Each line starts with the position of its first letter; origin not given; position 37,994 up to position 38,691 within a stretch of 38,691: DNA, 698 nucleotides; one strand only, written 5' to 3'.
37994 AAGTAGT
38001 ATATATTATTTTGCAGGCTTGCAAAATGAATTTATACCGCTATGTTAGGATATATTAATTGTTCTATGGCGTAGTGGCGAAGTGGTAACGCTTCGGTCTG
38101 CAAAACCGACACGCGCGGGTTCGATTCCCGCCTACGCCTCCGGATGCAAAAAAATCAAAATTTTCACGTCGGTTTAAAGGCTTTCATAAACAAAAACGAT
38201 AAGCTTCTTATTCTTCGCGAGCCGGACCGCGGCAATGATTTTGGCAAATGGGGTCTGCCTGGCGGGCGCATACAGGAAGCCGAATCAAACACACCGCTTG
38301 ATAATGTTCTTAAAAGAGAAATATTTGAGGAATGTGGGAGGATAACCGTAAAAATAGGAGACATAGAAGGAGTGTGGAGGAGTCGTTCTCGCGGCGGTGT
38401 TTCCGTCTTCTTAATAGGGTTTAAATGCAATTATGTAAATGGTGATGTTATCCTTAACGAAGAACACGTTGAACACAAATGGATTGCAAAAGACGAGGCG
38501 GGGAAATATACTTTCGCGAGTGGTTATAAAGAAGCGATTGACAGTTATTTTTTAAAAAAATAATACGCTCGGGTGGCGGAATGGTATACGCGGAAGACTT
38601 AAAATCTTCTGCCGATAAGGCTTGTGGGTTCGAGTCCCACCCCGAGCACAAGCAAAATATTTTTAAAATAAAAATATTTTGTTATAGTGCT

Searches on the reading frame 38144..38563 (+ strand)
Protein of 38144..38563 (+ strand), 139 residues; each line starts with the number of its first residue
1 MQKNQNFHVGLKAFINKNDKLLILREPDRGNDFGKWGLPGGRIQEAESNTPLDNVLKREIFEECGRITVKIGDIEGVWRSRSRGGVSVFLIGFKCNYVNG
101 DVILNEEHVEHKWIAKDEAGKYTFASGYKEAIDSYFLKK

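Call 90: search_protein_families(library=padloc, proteins=[window:38144-38563:+], max_evalue=0.00001)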
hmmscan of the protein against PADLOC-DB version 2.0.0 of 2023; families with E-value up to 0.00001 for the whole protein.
window:38144-38563:+ (139 aa): 1 family
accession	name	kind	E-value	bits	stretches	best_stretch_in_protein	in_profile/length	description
PDLC04899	PDC-S07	-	1.5e-14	51.8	1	9-133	9-126/135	-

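Call 91: search_protein_families(library=pfam, proteins=[window:38144-38563:+], max_evalue=0.01)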
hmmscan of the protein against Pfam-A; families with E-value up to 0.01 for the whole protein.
window:38144-38563:+ (139 aa): 2 families
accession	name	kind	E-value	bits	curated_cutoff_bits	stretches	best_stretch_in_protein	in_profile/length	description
PF00293.34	NUDIX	-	8.6e-11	42.4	21.1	1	14-132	9-131/134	NUDIX domain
PF14815.12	NUDIX_4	-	0.00089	19.5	35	1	14-133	5-112/113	NUDIX domain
